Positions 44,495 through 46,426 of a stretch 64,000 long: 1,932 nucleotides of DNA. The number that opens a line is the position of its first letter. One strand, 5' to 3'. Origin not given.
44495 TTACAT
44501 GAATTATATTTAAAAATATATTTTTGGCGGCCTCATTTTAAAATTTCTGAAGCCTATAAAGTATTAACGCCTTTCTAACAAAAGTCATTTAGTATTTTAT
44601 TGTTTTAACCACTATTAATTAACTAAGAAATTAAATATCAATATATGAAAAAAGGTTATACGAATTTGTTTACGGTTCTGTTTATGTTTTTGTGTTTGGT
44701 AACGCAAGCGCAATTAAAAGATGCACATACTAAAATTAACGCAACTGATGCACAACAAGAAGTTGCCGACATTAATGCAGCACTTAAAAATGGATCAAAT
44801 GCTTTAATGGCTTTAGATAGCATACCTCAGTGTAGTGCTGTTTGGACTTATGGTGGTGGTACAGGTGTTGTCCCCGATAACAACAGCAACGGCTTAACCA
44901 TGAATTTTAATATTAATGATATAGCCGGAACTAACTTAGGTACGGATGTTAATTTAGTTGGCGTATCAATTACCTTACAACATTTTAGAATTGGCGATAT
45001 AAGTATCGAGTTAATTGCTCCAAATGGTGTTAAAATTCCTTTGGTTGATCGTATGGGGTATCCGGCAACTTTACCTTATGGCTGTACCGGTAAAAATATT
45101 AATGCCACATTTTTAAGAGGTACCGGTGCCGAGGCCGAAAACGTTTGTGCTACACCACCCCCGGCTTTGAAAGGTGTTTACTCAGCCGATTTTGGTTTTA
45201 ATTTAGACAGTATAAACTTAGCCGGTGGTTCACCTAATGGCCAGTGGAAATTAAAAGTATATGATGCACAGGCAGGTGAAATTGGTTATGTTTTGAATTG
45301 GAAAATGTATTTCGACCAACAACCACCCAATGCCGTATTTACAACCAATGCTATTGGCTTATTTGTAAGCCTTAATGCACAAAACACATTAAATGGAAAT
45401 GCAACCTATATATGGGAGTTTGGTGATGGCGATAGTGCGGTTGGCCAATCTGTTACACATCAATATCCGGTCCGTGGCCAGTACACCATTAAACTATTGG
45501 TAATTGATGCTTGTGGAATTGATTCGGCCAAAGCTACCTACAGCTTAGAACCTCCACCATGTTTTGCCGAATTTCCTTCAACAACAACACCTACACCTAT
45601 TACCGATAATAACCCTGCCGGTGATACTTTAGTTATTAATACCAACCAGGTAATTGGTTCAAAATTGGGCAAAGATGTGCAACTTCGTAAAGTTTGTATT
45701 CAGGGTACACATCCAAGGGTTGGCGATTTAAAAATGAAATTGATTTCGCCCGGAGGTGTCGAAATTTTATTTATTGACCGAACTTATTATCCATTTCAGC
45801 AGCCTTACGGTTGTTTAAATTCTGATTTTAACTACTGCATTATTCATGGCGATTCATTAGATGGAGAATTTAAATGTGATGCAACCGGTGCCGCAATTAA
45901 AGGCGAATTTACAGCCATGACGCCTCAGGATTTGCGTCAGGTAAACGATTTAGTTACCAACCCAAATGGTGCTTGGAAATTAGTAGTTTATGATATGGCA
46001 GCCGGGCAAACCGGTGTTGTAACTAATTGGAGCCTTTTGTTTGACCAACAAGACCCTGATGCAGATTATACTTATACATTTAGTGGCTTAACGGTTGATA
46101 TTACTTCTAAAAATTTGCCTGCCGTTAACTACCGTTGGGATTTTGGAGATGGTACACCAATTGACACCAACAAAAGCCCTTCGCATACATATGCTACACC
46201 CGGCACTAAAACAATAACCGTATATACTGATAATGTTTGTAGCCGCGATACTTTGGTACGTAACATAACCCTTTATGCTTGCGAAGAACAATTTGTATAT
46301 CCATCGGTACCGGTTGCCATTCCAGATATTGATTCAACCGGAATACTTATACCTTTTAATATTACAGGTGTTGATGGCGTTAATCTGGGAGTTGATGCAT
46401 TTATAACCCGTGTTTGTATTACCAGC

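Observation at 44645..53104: Giant T9SS cargo made of 11 tandem P-domain+PKD modules with no protease or other catalytic domain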

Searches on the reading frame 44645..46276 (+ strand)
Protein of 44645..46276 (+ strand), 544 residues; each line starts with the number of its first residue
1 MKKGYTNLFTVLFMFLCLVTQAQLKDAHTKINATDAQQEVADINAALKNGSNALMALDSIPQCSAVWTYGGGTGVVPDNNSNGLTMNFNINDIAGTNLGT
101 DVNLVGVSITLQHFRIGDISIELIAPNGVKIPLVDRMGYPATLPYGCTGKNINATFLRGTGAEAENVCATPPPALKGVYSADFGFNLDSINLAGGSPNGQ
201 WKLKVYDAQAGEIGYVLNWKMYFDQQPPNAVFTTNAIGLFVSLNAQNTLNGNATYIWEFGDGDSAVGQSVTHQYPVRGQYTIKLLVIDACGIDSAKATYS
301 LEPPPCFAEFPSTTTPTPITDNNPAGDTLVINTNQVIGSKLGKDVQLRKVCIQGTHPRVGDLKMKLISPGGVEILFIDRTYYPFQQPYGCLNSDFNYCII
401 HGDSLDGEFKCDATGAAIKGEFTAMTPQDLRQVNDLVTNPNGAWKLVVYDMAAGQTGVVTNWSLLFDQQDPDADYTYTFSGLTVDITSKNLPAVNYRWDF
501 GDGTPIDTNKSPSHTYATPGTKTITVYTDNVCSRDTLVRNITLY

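Call 62: find_related_loci(query=window:44645-46276:+, collection=metagenome_contigs, flank=10000)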
Query window:44645-46276:+ (544 aa) in metagenome_contigs; peptide patterns used: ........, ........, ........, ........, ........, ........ (x = any residue, [..] = any of these).
191 stretches matched a pattern; 64 encode a relative of the query (tblastn E <= 1e-3); 64 distinct loci.
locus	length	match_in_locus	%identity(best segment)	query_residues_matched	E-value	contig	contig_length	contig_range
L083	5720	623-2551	33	223-544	3e-9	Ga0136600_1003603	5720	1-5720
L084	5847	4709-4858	48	480-526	7e-9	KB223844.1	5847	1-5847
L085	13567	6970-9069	37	213-306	3e-8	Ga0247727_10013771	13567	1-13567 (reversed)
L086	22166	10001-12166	38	208-332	1e-7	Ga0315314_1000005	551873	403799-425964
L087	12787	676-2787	45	246-543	1e-7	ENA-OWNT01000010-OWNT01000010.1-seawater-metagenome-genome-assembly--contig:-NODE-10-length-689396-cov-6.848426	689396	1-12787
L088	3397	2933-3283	29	211-319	1e-7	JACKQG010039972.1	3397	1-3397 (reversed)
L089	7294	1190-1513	32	226-321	2e-7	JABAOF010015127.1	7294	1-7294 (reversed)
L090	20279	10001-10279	39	210-542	3e-7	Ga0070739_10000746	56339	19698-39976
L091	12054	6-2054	35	225-314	3e-7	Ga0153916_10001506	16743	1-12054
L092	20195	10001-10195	41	228-540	7e-7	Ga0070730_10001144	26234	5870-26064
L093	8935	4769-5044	35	226-543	8e-7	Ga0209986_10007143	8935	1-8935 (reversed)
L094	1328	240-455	36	472-542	6e-7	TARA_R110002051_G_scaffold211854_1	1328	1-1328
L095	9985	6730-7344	49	243-516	8e-7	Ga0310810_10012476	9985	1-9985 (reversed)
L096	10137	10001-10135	44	480-524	1e-6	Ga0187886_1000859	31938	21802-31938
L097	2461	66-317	35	248-544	1e-6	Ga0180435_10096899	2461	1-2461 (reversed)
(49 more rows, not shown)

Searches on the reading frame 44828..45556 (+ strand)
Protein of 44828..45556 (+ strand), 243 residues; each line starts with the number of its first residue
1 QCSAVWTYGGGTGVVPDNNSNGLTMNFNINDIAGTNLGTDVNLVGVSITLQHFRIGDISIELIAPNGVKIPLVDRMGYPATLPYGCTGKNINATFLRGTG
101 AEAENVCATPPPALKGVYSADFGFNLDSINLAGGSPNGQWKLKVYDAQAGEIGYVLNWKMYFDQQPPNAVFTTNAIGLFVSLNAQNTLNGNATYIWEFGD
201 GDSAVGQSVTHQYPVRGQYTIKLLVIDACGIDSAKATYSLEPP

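Call 61: find_related_loci(query=A3, collection=metagenome_contigs, flank=10000)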
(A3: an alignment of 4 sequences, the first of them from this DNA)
Query A3 (243 aa) in metagenome_contigs; peptide patterns used: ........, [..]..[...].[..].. (x = any residue, [..] = any of these).
116 stretches matched a pattern, but none encodes a relative of the query by tblastn (E <= 1e-3).
